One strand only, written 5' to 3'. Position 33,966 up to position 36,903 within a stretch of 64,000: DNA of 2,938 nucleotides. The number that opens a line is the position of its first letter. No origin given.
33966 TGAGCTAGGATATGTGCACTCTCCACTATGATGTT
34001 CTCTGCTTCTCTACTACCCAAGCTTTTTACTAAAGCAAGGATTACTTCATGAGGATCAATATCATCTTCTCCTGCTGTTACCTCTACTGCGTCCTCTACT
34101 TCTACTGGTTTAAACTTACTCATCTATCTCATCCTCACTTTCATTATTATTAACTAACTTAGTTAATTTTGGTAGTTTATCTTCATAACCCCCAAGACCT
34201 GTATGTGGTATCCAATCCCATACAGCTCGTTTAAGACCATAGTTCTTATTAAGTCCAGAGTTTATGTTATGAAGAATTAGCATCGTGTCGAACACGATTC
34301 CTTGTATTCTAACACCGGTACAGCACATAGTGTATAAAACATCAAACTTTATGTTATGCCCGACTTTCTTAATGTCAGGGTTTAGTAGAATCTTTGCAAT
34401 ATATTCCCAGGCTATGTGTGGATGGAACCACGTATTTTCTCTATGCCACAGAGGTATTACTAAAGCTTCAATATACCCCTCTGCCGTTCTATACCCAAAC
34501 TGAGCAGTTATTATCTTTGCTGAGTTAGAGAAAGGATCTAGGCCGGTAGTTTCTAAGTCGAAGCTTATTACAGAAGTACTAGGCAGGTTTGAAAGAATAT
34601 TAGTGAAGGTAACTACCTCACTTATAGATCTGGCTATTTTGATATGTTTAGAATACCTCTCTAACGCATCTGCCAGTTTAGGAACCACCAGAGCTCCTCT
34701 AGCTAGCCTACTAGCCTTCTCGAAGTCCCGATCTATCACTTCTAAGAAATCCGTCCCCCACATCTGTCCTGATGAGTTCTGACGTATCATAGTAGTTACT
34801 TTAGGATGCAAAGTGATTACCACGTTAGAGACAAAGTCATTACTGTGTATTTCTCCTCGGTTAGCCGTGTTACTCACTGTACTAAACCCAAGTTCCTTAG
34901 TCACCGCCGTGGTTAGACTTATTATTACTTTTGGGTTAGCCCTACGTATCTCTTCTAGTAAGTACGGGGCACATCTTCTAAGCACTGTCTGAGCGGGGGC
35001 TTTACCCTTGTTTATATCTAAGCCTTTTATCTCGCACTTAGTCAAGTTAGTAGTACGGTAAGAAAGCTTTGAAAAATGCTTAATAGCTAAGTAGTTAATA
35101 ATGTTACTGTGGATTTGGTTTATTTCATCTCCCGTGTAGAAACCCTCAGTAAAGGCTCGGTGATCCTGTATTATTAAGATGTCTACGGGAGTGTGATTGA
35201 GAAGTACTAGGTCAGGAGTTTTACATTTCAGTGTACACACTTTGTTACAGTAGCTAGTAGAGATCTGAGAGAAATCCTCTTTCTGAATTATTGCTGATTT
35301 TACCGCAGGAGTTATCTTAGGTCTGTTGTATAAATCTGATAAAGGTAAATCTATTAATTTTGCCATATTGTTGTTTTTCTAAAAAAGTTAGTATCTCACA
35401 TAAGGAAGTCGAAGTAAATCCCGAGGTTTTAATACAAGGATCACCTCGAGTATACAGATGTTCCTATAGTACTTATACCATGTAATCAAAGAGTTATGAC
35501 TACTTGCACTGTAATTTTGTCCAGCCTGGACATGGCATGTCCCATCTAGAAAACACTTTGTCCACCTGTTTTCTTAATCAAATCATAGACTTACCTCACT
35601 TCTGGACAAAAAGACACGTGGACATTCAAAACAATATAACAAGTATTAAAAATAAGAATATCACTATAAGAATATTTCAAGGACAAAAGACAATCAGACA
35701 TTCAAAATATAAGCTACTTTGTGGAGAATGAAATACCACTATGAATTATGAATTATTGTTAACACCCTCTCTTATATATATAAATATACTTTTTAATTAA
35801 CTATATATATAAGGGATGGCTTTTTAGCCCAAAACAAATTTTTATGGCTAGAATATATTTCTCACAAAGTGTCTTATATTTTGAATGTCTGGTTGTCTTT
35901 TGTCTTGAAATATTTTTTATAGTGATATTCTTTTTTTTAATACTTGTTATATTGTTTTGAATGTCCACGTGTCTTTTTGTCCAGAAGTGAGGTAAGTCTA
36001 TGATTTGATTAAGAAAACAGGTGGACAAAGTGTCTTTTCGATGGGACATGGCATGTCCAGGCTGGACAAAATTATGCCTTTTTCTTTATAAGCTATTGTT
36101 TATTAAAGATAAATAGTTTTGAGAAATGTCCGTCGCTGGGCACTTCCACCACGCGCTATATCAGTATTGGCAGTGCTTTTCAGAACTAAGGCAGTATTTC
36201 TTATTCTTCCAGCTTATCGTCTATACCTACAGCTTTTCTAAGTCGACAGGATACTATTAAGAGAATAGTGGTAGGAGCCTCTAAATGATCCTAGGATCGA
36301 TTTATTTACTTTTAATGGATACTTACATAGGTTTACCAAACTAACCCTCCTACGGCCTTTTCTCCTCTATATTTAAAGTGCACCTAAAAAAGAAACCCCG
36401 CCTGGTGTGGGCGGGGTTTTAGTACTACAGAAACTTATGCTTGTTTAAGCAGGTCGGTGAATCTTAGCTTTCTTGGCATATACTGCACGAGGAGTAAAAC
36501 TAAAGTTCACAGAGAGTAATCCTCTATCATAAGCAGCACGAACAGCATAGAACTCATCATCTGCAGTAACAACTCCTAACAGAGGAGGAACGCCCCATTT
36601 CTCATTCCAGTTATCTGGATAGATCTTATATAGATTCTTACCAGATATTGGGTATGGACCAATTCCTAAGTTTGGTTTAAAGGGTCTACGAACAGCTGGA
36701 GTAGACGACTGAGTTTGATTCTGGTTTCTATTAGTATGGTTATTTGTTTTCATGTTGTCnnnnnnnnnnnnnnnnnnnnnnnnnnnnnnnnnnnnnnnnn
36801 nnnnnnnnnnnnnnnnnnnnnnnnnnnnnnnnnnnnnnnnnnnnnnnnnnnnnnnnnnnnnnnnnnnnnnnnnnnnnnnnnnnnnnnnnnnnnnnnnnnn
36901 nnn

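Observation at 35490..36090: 600-bp palindrome with iterated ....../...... motifs and an AT-rich core between the polymerase and primase-helicase genes: candidate replication origin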

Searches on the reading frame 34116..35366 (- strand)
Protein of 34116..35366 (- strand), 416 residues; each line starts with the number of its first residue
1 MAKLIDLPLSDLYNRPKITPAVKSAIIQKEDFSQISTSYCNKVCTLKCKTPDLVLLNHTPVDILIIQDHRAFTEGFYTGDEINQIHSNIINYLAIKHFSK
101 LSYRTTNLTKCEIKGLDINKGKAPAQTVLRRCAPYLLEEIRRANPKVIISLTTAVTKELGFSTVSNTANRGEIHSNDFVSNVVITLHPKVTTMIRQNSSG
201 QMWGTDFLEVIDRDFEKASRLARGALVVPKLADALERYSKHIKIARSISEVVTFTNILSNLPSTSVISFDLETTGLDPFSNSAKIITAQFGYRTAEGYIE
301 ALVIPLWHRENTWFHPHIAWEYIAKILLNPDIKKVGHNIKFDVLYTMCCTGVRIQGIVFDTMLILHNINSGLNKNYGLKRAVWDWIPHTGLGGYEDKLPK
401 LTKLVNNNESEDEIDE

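Call 5: search_protein_families(library=pfam, proteins=[window:34116-35366:-])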
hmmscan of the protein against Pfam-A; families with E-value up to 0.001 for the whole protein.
window:34116-35366:- (416 aa): 2 families
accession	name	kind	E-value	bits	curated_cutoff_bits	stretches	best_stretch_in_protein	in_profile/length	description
PF01612.26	DNA_pol_A_exo1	-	3.1e-12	47.1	23.6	1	250-363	6-107/173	3'-5' exonuclease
PF03167.25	UDG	-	1.5e-05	25.5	24.3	1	97-191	44-121/141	Uracil DNA glycosylase superfamily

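Call 15: find_related_loci(query=window:34116-35366:-, collection=viral_contigs, flank=8000)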
Query window:34116-35366:- (416 aa) in viral_contigs; peptide patterns used: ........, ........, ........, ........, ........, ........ (x = any residue, [..] = any of these).
3 stretches matched a pattern, but none encodes a relative of the query by tblastn (E <= 1e-3).

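Call 44: find_homologous_proteins(query=window:34116-35366:-, max_evalue=1e-30)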
Query window:34116-35366:- (416 aa): 330 proteins with E <= 1e-30 among 5914 candidates; the best 120 are listed.
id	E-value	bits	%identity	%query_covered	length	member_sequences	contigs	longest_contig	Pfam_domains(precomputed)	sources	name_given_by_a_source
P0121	1.3e-280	948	100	100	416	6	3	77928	PF01612.27,PF03167.26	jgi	jgi:hypothetical protein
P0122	3.4e-191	654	69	98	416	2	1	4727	PF01612.27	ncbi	-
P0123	8.0e-190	649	71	97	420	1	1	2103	PF01612.27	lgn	-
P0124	5.8e-150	518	57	97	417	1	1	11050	PF01612.27,PF03167.26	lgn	-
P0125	2.0e-144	500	55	97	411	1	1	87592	PF01612.27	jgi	jgi:uracil-DNA glycosylase family 4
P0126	2.9e-141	489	53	99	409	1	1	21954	PF01612.27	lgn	-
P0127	1.9e-140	487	54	100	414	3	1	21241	PF01612.27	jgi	-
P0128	2.7e-140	486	55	100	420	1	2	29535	PF01612.27,PF03167.26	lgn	-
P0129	9.3e-140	484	53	99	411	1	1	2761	PF01612.27,PF03167.26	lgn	-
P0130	8.5e-138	478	52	98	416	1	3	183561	PF01612.27,PF03167.26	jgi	jgi:hypothetical protein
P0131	8.2e-137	475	55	97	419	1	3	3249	PF01612.27,PF03167.26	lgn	-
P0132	1.9e-136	473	53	96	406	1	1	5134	PF01612.27,PF03167.26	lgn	-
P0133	3.2e-136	473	52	97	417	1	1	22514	PF01612.27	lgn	-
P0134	3.4e-136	473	56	97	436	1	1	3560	PF01612.27,PF03167.26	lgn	-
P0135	4.3e-136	472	53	97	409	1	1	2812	PF01612.27,PF03167.26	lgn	-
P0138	5.2e-135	469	53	96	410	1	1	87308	PF01612.27,PF03167.26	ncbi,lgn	-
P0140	2.0e-133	463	52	95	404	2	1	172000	PF01612.27,PF03167.26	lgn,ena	-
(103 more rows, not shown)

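Call 46: find_encoding_contigs(protein=P0121, flank=4000, max_places=6)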
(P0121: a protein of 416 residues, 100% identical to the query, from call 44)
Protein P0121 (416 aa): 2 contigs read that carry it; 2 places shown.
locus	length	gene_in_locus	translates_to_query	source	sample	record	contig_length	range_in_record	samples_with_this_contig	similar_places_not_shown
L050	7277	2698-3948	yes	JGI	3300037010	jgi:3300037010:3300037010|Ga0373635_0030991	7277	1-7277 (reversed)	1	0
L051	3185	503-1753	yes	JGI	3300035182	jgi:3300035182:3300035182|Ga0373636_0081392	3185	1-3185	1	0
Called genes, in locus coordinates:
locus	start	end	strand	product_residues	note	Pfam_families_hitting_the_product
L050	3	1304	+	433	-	?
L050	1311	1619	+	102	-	-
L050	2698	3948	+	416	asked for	PF03167:UDG (faint), PF01612:DNA_pol_A_exo1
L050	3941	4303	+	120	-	-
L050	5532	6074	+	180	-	PF00476:DNA_pol_A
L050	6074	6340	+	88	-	-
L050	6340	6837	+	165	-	-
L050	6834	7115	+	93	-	-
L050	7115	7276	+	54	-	?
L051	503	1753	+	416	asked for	PF03167:UDG (faint), PF01612:DNA_pol_A_exo1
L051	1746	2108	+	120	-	-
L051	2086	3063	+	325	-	PF00476:DNA_pol_A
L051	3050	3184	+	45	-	?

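Call 47: find_encoding_contigs(protein=P0122, flank=5000, max_places=3)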
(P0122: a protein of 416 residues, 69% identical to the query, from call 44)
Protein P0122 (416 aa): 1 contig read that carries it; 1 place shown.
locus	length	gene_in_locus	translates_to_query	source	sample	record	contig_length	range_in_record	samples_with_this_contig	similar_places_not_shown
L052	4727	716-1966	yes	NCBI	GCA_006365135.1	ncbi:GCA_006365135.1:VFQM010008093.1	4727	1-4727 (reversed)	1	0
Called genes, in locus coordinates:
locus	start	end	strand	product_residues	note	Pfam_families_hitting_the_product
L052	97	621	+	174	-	-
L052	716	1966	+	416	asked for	PF01612:DNA_pol_A_exo1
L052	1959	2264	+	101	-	-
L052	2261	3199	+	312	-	PF00476:DNA_pol_A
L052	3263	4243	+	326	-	-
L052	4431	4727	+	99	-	?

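Call 48: find_encoding_contigs(protein=P0124, flank=8000, max_places=2)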
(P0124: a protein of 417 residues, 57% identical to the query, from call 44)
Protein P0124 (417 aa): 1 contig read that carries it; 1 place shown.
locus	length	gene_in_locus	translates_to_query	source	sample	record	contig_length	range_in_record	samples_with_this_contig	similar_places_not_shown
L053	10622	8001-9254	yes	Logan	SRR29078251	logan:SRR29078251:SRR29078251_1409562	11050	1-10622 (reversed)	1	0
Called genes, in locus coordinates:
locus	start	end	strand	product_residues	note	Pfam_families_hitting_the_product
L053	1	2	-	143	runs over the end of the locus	?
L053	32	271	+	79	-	-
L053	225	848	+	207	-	PF00625:Guanylate_kin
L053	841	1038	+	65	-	-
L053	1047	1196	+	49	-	-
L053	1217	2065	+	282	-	-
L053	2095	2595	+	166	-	-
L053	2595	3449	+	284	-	PF12705:PDDEXK_1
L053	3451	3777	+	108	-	-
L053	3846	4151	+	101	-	-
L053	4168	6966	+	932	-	PF01807:Zn_ribbon_DnaG, PF13155:Toprim_2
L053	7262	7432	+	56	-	-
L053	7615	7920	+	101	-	-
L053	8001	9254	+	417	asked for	PF03167:UDG (weak), PF01612:DNA_pol_A_exo1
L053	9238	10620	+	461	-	?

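Call 69: find_encoding_contigs(protein=P0140, flank=5000, max_places=1)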
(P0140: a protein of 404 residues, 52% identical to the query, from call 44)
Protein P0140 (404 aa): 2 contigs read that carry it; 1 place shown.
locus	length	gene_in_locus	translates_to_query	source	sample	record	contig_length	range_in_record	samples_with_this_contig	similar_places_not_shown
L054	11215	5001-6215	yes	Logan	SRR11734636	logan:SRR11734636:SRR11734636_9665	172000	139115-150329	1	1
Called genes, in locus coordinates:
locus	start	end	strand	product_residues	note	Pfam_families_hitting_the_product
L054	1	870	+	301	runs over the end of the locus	PF12705:PDDEXK_1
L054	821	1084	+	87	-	PF26761:Acb5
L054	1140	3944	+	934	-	PF01807:Zn_ribbon_DnaG, PF13155:Toprim_2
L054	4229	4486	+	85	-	-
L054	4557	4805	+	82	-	-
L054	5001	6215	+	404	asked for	PF03167:UDG (faint), PF01612:DNA_pol_A_exo1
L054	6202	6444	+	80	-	-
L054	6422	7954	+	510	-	PF00476:DNA_pol_A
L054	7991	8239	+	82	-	PF10046:BLOC1_2 (weak)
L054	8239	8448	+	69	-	-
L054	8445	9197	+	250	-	PF04446:Thg1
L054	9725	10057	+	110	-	-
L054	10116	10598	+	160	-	-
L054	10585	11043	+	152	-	-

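Call 70: find_encoding_contigs(protein=P0138, flank=5000, max_places=1)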
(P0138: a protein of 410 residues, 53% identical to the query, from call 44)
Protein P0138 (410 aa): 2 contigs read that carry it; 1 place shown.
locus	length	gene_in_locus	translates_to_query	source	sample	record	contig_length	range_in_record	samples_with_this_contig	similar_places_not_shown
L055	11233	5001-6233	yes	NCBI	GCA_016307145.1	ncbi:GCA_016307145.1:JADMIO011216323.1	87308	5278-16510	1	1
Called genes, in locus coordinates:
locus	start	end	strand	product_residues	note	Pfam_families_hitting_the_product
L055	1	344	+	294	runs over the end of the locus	PF12705:PDDEXK_1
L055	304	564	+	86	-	PF26761:Acb5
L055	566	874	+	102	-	-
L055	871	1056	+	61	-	-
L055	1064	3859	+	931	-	PF01807:Zn_ribbon_DnaG, PF13155:Toprim_2, PF13662:Toprim_4 (weak)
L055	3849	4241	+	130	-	-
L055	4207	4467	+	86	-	-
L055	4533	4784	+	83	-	-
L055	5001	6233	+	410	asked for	PF03167:UDG (weak), PF01612:DNA_pol_A_exo1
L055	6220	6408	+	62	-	-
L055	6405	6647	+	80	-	-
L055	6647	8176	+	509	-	PF00476:DNA_pol_A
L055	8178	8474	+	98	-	-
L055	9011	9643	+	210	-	-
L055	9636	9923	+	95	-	-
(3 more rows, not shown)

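Call 71: find_encoding_contigs(protein=P0133, flank=5000, max_places=1)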
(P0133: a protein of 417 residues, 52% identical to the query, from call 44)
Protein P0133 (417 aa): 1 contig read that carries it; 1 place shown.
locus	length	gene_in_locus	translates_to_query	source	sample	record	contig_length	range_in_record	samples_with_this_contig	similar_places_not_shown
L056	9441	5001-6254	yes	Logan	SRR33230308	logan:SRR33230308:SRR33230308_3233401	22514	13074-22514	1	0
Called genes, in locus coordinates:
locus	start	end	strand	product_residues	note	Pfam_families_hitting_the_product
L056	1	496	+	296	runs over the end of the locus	PF12705:PDDEXK_1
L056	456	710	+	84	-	PF26761:Acb5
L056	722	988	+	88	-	-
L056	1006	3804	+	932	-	PF01807:Zn_ribbon_DnaG, PF13155:Toprim_2, PF13662:Toprim_4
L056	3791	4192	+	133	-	-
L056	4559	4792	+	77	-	-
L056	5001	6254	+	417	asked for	PF01612:DNA_pol_A_exo1 (weak)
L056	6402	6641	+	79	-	-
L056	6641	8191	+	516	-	PF00476:DNA_pol_A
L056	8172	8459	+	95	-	-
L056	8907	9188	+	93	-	-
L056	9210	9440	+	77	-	?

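Call 72: find_encoding_contigs(protein=P0125, flank=5000, max_places=1)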
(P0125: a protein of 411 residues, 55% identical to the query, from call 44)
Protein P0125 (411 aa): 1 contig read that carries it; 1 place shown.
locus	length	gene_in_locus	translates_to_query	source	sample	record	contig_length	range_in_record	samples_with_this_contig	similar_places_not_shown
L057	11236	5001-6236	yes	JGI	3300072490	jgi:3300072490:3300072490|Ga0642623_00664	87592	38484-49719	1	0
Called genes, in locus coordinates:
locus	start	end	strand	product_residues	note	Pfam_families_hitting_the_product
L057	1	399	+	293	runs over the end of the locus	PF12705:PDDEXK_1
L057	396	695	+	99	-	PF26761:Acb5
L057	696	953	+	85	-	-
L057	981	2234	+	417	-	PF01807:Zn_ribbon_DnaG, PF13155:Toprim_2, PF13662:Toprim_4 (weak)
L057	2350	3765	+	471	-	-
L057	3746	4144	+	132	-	-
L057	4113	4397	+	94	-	-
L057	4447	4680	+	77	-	-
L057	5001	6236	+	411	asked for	PF01612:DNA_pol_A_exo1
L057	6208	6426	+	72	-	-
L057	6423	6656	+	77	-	-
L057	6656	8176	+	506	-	PF00476:DNA_pol_A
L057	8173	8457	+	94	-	-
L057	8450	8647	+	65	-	-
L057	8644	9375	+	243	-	PF04446:Thg1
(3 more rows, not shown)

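Call 90: find_encoding_contigs(protein=P0123, flank=3000, max_places=3)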
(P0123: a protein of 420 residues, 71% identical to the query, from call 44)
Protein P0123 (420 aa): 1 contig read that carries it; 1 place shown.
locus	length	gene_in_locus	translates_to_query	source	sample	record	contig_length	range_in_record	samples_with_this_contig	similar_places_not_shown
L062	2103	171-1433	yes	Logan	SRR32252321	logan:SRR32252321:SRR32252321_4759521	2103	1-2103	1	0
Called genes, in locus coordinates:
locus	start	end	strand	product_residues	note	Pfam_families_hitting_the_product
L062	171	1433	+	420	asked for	PF01612:DNA_pol_A_exo1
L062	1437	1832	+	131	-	-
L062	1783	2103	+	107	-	?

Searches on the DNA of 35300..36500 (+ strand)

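Call 4: search_dna_similar(query=window:35300-36500:+, collection=phages, mode=near, max_rows=30)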
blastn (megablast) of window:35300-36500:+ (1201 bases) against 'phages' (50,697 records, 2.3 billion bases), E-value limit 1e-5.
No match.

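Call 24: search_rna_families(source=window, start=35300, end=36500, threshold=evalue, max_evalue=5)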
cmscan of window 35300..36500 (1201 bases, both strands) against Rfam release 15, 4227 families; matches with E-value up to 5: 13.
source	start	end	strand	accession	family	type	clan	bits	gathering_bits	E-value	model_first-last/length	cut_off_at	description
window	36388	36443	-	RF01859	Phe_leader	Cis-reg; leader;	-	24.4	55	0.19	1-125/125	no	Phenylalanine leader peptide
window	36386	36451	-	RF01772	rnk_pseudo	Cis-reg; leader;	-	23.2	55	0.27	1-108/108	no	Pseudomonas rnk leader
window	35763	35823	+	RF04154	mir-1277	Gene; miRNA;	-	21.3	81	0.52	1-78/78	no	mir-1277 microRNA precursor family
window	36370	36431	+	RF03388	mir-9418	Gene; miRNA;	-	20.3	82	1.2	1-61/61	no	mir-9418 microRNA precursor family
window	36383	36479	-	RF01771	rnk_leader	Cis-reg; leader;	-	18.8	50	3.1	1-109/109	no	Enterobacteria rnk leader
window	35761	35821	-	RF04154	mir-1277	Gene; miRNA;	-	18.5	81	2.8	1-78/78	no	mir-1277 microRNA precursor family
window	35756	35826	-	RF03494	mir-4680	Gene; miRNA;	-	18.4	78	3.3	1-69/69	no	mir-4680 microRNA precursor family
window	36336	36421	+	RF02701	PsrR1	Gene; sRNA;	-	18.2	42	1.6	1-79/79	no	Photosynthesis regulatory RNA1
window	36387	36435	-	RF02278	Betaproteobacteria_toxic_sRNA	Gene; sRNA;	-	16.5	50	2.2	1-64/64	no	Betaproteobacteria toxic small RNA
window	36359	36424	+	RF02278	Betaproteobacteria_toxic_sRNA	Gene; sRNA;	-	15.7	50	3.6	1-64/64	no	Betaproteobacteria toxic small RNA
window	36323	36426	-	RF00516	ylbH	Cis-reg; leader;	-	15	50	2.3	1-122/122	no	ylbH leader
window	36387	36431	-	RF02837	anti-hemB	Gene; sRNA;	-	14.3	49.5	2.5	1-81/81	no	Burkholderia RNA 7 (anti-hemB)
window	35680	35719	+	RF02202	UCA1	Gene; lncRNA;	-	12.4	80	4.5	1-75/75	no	Urothelial cancer associated 1 conserved region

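Call 111: search_dna_similar(query=window:35500-36090:+, collection=phages, mode=distant, max_rows=10)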
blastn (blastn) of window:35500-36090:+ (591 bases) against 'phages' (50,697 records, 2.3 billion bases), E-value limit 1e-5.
No match.

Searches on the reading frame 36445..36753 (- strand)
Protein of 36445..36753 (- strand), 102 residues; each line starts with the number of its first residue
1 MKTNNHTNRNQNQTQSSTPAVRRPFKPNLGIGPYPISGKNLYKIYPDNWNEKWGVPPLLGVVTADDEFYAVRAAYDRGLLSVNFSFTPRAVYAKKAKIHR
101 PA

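Call 5: search_protein_families(library=pfam, proteins=[window:36445-36753:-])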
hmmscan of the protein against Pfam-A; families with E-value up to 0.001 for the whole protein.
window:36445-36753:- (102 aa): 0 families

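Call 57: search_protein_families(library=phrogs, proteins=[window:36445-36753:-], max_evalue=0.01)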
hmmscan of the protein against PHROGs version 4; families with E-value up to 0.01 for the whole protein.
window:36445-36753:- (102 aa): 0 families

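Call 81: find_encoding_contigs(protein=window:36445-36753:-, flank=3000, max_places=8)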
Protein window:36445-36753:- (102 aa): 4 contigs read that carry it; 4 places shown.
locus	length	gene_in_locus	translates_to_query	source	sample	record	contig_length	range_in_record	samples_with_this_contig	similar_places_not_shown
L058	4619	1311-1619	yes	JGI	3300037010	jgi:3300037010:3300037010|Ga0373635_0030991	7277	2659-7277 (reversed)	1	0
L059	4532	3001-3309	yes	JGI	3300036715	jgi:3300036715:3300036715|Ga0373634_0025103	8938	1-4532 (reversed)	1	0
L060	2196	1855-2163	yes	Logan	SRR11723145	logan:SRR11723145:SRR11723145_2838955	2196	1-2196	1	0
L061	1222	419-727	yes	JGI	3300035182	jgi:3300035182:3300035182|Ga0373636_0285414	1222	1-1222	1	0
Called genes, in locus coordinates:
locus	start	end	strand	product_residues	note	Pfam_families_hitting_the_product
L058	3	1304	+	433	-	?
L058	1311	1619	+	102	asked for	-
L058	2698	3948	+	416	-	PF03167:UDG (faint), PF01612:DNA_pol_A_exo1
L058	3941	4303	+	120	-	-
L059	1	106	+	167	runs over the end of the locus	-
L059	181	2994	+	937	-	PF01807:Zn_ribbon_DnaG, PF13155:Toprim_2 (weak)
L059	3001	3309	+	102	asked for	-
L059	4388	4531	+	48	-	?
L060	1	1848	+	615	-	?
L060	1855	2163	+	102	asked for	-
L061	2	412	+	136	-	?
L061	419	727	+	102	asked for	-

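Call 87: search_protein_families(library=pfam, proteins=[window:36445-36753:-], max_evalue=5)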
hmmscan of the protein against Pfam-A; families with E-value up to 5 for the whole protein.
window:36445-36753:- (102 aa): 0 families
